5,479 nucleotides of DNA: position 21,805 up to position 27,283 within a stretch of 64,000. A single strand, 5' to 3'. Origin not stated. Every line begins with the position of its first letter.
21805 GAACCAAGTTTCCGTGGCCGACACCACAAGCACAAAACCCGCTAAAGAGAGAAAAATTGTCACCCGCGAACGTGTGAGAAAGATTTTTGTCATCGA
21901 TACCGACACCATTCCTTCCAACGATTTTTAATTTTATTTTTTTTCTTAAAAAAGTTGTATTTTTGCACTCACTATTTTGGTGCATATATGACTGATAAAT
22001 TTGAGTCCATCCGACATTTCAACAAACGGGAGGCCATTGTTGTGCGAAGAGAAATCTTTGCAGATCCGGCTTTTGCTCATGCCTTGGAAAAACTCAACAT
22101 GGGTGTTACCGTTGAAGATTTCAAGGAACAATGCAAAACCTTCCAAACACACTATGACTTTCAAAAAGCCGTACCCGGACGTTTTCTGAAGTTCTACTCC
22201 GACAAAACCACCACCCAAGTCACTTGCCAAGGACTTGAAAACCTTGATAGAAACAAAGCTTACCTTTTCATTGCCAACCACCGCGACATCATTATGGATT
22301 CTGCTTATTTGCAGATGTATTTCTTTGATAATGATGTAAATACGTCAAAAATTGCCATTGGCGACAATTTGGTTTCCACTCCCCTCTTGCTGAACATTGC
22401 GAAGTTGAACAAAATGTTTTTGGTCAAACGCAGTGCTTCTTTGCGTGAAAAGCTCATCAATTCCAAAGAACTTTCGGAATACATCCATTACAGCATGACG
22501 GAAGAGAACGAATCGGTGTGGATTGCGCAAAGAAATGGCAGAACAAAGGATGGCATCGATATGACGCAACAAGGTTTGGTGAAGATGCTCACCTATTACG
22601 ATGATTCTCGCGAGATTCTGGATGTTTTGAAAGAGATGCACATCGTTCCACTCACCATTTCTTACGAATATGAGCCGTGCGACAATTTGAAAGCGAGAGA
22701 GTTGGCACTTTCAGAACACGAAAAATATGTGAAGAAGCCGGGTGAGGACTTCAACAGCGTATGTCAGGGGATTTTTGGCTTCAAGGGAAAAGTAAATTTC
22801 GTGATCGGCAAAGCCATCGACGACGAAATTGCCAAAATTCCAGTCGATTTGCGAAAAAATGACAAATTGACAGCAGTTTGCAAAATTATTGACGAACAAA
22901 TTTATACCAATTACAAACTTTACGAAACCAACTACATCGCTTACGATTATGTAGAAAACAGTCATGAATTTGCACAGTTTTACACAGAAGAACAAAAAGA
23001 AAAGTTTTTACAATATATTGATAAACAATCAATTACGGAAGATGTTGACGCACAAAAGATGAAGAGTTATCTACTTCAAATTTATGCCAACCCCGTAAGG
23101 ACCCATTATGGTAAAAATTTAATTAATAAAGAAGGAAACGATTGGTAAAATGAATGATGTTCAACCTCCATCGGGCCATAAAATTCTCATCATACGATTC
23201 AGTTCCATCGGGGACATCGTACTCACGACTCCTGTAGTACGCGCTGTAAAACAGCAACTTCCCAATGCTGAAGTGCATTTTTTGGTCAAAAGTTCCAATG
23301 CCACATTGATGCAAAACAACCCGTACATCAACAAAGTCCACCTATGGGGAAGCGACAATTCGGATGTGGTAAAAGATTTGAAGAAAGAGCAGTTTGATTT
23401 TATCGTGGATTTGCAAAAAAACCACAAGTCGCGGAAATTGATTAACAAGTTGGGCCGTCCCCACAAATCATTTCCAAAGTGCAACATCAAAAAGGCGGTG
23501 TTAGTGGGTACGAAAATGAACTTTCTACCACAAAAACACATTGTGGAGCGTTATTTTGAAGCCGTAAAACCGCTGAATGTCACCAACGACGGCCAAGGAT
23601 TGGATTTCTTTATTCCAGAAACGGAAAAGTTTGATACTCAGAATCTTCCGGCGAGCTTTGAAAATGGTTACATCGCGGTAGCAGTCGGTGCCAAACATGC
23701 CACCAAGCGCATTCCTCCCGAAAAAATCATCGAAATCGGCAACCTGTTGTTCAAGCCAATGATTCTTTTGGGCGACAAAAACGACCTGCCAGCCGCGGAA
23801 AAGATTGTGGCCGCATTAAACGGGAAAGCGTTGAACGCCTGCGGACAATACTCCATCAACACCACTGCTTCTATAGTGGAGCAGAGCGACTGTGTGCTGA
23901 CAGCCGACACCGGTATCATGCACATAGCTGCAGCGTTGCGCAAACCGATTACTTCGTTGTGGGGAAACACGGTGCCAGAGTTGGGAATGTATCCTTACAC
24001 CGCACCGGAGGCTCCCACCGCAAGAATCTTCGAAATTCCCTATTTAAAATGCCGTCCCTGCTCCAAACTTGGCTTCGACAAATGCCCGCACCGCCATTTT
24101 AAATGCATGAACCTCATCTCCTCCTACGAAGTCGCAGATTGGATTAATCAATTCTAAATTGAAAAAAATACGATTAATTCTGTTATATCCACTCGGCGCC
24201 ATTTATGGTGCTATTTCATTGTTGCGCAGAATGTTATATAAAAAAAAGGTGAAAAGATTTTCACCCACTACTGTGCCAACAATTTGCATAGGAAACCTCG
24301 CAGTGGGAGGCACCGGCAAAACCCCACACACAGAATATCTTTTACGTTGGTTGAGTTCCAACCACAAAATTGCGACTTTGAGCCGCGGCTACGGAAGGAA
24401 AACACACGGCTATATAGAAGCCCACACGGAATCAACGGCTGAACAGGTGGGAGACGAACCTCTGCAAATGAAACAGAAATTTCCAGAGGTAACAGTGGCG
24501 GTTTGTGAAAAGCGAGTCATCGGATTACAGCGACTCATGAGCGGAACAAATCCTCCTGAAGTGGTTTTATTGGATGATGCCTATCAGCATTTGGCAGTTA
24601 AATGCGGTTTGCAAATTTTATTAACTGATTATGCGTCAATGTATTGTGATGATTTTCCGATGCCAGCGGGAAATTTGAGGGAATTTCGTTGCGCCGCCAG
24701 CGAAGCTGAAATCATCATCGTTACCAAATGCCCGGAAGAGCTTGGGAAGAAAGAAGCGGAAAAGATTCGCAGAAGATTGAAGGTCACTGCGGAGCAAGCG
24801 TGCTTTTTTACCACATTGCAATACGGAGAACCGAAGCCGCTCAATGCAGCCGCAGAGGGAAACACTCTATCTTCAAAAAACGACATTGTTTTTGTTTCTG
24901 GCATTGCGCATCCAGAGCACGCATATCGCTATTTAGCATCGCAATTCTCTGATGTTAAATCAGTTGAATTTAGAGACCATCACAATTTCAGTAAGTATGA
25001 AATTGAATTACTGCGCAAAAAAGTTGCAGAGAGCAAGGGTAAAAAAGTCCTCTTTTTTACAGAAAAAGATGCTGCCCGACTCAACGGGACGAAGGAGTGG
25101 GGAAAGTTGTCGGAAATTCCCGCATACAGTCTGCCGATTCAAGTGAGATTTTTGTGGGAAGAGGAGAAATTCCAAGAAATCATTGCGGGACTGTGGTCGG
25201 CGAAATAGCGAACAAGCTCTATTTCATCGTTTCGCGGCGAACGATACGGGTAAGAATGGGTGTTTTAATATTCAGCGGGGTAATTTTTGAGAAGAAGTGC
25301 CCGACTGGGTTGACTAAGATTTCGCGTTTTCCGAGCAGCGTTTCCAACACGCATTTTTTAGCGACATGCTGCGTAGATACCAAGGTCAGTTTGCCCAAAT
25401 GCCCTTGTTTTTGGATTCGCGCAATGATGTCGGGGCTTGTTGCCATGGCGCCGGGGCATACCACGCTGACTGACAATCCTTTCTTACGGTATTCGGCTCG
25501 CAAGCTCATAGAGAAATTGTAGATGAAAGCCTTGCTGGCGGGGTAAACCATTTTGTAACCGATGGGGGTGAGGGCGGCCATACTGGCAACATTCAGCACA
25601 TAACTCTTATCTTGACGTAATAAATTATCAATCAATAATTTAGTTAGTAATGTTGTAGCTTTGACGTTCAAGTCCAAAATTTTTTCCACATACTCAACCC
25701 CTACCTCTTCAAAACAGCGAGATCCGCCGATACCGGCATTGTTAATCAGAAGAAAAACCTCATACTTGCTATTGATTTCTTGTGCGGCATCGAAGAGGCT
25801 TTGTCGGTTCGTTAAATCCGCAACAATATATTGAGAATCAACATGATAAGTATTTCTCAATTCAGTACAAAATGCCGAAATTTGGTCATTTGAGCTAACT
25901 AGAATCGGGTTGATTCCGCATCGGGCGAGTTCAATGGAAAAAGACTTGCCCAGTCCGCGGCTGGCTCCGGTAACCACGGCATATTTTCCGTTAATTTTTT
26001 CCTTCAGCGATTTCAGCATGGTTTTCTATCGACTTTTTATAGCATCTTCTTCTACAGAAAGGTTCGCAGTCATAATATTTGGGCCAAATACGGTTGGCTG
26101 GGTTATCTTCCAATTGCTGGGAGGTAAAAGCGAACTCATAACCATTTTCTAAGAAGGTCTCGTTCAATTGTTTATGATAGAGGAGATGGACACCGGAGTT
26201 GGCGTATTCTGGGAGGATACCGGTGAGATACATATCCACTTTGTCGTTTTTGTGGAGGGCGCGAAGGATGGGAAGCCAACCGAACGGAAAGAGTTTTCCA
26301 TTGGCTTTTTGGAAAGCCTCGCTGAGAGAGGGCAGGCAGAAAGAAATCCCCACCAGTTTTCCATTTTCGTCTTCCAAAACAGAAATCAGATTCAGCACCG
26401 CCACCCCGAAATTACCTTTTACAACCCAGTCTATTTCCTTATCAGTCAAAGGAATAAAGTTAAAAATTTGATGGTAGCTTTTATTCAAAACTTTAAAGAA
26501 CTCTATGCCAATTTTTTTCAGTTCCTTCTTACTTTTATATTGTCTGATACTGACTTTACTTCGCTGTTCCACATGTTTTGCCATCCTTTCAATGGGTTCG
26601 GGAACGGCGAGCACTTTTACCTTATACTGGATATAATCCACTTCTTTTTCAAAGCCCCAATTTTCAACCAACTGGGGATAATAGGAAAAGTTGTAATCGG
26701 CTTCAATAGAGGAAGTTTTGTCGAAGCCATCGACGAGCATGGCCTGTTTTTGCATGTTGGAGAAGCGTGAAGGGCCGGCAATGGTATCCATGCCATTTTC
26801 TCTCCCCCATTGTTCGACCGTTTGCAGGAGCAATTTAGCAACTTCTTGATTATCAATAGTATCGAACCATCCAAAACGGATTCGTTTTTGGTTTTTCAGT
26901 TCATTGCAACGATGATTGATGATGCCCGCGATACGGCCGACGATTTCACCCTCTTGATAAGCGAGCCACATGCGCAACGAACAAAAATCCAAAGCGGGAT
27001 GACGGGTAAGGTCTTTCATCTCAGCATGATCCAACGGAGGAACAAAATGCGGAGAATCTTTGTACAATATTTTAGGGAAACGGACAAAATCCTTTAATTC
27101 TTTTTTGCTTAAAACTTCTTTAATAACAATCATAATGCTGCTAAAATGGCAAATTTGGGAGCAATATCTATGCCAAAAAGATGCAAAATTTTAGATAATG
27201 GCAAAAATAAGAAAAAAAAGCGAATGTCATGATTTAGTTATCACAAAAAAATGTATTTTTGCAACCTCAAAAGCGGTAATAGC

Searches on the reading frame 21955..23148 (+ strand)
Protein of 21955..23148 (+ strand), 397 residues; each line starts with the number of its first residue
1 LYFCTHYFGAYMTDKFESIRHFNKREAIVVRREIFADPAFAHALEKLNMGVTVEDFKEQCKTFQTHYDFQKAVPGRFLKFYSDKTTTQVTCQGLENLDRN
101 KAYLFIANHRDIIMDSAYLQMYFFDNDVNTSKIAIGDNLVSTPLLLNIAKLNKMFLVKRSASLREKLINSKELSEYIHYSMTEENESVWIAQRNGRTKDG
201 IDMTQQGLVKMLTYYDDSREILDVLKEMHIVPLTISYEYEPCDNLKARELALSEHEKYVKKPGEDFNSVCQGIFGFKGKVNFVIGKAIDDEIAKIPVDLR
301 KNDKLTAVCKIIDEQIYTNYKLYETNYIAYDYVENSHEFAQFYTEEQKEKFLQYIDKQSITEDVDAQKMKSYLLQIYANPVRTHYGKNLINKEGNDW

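Call 54: search_protein_families(library=pfam, max_evalue=0.00001, proteins=[window:21955-23148:+])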
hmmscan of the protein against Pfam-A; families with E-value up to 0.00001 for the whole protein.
window:21955-23148:+ (397 aa): 1 family
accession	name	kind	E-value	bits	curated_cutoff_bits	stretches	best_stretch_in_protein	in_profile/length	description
PF01553.26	Acyltransferase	-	2.4e-09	37.5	23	1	89-235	2-131/132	Acyltransferase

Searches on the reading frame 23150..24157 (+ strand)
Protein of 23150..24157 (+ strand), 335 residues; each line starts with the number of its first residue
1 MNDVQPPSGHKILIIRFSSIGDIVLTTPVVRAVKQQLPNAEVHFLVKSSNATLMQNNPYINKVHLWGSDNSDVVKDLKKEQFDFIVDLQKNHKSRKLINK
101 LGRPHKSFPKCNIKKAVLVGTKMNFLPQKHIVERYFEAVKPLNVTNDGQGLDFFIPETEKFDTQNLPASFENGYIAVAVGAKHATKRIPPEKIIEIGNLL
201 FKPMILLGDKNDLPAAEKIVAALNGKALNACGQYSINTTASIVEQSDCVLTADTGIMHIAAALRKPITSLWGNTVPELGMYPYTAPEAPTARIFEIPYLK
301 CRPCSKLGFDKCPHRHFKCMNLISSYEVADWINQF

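Call 54: search_protein_families(library=pfam, max_evalue=0.00001, proteins=[window:23150-24157:+])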
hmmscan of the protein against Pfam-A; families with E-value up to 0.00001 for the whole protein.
window:23150-24157:+ (335 aa): 1 family
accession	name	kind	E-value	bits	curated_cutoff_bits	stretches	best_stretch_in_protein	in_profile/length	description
PF01075.23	Glyco_transf_9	-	3.2e-21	76.2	22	1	74-278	5-216/247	Glycosyltransferase family 9 (heptosyltransferase)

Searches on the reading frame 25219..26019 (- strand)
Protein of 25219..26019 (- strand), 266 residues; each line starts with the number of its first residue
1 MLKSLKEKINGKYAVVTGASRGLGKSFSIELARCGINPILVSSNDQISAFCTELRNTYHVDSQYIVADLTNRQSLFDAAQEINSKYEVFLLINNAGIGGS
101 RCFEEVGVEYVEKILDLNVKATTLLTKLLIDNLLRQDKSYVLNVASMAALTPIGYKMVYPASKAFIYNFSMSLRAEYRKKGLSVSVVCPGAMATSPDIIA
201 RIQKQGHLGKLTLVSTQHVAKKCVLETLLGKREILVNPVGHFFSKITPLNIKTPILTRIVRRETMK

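Call 8: search_protein_families(library=pfam, proteins=[window:25219-26019:-])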
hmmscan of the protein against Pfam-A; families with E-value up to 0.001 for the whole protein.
window:25219-26019:- (266 aa): 3 families
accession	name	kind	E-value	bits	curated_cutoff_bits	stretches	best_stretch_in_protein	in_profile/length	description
PF00106.31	adh_short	-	4.6e-38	131.1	26.6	1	12-195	1-185/195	short chain dehydrogenase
PF13561.12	adh_short_C2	-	3e-19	70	27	1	18-195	1-179/236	Enoyl-(Acyl carrier protein) reductase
PF08659.16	KR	-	2.2e-10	41.2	22.6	1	15-185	4-171/180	KR domain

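Call 63: find_encoding_contigs(protein=window:25219-26019:-, flank=5000, max_places=10)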
Protein window:25219-26019:- (266 aa): 7 contigs read that carry it; 7 places shown.
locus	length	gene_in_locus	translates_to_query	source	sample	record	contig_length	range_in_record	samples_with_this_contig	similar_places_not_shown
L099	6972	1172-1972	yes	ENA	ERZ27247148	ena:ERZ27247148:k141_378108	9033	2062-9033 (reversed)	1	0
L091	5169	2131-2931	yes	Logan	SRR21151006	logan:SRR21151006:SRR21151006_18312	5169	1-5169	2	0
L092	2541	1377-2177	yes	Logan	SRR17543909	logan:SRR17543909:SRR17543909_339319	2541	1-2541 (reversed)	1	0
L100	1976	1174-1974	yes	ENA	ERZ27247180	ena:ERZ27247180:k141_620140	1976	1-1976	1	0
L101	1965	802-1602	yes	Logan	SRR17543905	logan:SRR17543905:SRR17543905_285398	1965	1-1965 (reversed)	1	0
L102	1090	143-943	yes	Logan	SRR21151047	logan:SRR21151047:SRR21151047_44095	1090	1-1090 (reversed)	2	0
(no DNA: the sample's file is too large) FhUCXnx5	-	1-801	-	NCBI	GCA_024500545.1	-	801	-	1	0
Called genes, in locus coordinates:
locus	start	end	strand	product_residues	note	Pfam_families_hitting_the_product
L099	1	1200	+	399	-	?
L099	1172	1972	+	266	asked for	PF00106:adh_short, PF08659:KR, PF13561:adh_short_C2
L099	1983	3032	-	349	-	PF02606:LpxK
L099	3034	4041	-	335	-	PF01075:Glyco_transf_9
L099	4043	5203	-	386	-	PF01553:Acyltransferase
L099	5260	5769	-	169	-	-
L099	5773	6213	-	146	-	PF04542:Sigma70_r2, PF08281:Sigma70_r4_2, PF04545:Sigma70_r4 (weak)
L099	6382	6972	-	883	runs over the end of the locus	?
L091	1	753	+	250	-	?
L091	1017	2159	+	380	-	-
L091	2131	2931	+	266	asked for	PF00106:adh_short, PF08659:KR, PF13561:adh_short_C2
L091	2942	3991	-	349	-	PF02606:LpxK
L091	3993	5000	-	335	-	PF01075:Glyco_transf_9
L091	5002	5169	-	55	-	?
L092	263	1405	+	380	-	-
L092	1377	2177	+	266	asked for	PF00106:adh_short, PF08659:KR, PF13561:adh_short_C2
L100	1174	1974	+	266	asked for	PF00106:adh_short, PF08659:KR, PF13561:adh_short_C2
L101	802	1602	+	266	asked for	PF00106:adh_short, PF08659:KR, PF13561:adh_short_C2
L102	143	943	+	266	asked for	PF00106:adh_short, PF08659:KR, PF13561:adh_short_C2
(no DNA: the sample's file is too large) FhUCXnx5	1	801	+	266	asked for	PF00106:adh_short, PF08659:KR, PF13561:adh_short_C2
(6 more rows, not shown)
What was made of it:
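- Tried and rejected: It returned contigs that stop before the tRNA (call 63).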

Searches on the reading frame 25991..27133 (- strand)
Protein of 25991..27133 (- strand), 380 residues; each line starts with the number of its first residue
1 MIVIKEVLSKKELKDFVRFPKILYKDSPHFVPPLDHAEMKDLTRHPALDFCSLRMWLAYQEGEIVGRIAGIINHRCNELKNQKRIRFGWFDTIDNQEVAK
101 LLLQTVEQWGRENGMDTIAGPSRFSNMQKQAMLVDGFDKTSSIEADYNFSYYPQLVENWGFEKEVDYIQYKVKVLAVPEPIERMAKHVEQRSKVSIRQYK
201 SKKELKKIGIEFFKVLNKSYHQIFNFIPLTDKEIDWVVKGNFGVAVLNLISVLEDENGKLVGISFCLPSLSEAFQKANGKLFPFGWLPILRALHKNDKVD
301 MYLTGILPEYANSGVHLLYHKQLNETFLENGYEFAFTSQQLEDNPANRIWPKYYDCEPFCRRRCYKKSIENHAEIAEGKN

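Call 8: search_protein_families(library=pfam, proteins=[window:25991-27133:-])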
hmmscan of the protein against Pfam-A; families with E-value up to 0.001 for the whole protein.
window:25991-27133:- (380 aa): 0 families

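Call 26: find_encoding_contigs(protein=window:25991-27133:-, flank=6000, max_places=10)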
Protein window:25991-27133:- (380 aa): 3 contigs read that carry it; 3 places shown.
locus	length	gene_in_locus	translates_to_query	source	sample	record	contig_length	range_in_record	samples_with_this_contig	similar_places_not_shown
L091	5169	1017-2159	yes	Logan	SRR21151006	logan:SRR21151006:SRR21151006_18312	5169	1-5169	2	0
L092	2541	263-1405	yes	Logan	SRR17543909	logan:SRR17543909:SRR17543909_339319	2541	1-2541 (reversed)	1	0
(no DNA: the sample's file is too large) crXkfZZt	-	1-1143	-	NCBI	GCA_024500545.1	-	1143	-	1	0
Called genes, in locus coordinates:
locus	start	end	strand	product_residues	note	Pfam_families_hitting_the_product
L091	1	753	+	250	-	?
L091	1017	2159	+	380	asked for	-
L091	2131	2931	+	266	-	PF00106:adh_short, PF08659:KR, PF13561:adh_short_C2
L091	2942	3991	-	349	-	PF02606:LpxK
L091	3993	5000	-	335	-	PF01075:Glyco_transf_9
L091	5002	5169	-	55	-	?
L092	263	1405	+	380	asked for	-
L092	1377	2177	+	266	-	PF00106:adh_short, PF08659:KR, PF13561:adh_short_C2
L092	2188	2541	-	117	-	?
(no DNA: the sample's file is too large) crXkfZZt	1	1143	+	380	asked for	?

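Call 40: find_related_loci(query=window:25991-27133:-, collection=metagenome_contigs, flank=5000)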
Query window:25991-27133:- (380 aa) in metagenome_contigs; peptide patterns used: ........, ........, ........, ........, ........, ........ (x = any residue, [..] = any of these).
55 stretches matched a pattern; 1 encode a relative of the query (tblastn E <= 1e-3); 1 distinct loci.
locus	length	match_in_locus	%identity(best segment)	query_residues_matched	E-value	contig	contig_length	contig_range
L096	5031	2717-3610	22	11-319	6e-14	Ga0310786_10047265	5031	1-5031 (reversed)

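Call 41: find_homologous_proteins(query=window:25991-27133:-, max_evalue=1e-80)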
Query window:25991-27133:- (380 aa): 1948 proteins with E <= 1e-80 among 8000 candidates; the best 120 are listed.
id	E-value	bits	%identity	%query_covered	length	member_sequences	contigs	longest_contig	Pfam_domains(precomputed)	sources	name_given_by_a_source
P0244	1.1e-245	833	93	100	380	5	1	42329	-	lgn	-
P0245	4.5e-238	808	90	100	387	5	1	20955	-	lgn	-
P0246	8.1e-215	731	82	100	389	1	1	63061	-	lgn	-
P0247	3.7e-212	722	83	98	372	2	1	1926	-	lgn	-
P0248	1.5e-203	694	78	98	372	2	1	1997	-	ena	-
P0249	8.8e-193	658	75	96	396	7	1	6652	-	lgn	-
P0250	2.4e-192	657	76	97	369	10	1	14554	-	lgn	-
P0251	2.9e-192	657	75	97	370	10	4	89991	-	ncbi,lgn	-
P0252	3.5e-189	647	74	97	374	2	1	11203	-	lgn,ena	-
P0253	4.6e-189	646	74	97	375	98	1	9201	-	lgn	-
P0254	9.8e-189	645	73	97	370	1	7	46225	-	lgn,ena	-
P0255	2.6e-182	624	71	96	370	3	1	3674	-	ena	-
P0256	2.6e-179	614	69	97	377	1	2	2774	-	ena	-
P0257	2.8e-178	611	69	97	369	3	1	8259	-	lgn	-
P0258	5.0e-178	610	70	97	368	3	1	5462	-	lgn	-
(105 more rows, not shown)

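Call 42: find_encoding_contigs(protein=P0244, flank=6000, max_places=6)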
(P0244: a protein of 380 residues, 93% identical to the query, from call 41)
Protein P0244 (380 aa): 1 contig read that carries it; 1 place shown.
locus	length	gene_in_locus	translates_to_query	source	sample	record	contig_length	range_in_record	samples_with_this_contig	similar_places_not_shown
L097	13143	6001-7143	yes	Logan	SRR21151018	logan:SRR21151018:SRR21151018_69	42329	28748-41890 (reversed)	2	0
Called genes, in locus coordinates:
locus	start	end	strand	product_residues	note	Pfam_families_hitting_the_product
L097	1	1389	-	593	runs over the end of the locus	PF13183:Fer4_8, PF13534:Fer4_17 (weak), PF02754:CCG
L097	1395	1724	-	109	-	PF12797:Fer4_2 (faint), PF13237:Fer4_10 (faint), PF00037:Fer4 (faint), PF12800:Fer4_4 (faint), PF13183:Fer4_8, PF12838:Fer4_7, PF13187:Fer4_9, PF13534:Fer4_17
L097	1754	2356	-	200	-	PF13183:Fer4_8, PF13187:Fer4_9 (weak), PF13237:Fer4_10 (weak), PF13534:Fer4_17 (weak)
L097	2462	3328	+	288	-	PF00483:NTP_transferase, PF12804:NTP_transf_3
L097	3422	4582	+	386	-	PF00266:Aminotran_5, PF01041:DegT_DnrJ_EryC1, PF01053:Cys_Met_Meta_PP (weak)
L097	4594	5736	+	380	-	PF21212:Dimerisation2-like_dom, PF00891:Methyltransf_2, PF13489:Methyltransf_23 (weak)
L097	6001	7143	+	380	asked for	-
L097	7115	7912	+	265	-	PF00106:adh_short, PF08659:KR, PF13561:adh_short_C2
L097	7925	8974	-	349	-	PF02606:LpxK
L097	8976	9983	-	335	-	PF01075:Glyco_transf_9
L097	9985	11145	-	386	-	PF01553:Acyltransferase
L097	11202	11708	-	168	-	-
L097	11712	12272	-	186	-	PF07638:Sigma70_ECF (weak), PF04542:Sigma70_r2, PF08281:Sigma70_r4_2, PF04545:Sigma70_r4 (weak)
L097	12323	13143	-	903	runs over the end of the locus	PF19838:LptD_2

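Call 43: find_encoding_contigs(protein=P0246, flank=6000, max_places=6)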
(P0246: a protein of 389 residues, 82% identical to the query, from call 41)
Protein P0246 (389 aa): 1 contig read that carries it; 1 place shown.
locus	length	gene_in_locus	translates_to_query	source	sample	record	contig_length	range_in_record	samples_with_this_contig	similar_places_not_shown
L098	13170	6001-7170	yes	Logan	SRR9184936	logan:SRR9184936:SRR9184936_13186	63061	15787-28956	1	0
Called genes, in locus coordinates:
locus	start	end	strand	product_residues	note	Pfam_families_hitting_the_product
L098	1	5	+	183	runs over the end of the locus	PF01832:Glucosaminidase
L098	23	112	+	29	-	-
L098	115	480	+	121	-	-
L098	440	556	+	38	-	-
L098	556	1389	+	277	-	PF18796:LPD1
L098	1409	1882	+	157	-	PF08291:Peptidase_M15_3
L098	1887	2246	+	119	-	-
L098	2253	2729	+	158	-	-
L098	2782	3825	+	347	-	-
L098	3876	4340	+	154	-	-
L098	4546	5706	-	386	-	PF13102:Phage_int_SAM_5 (weak), PF00589:Phage_integrase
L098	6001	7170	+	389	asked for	-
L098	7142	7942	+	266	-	PF00106:adh_short, PF08659:KR, PF13561:adh_short_C2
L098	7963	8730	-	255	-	PF02606:LpxK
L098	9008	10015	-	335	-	PF01075:Glyco_transf_9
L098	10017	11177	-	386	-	PF01553:Acyltransferase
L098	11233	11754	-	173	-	-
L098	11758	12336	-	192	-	PF07638:Sigma70_ECF (weak), PF04542:Sigma70_r2, PF08281:Sigma70_r4_2, PF04545:Sigma70_r4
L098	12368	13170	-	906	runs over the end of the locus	PF19838:LptD_2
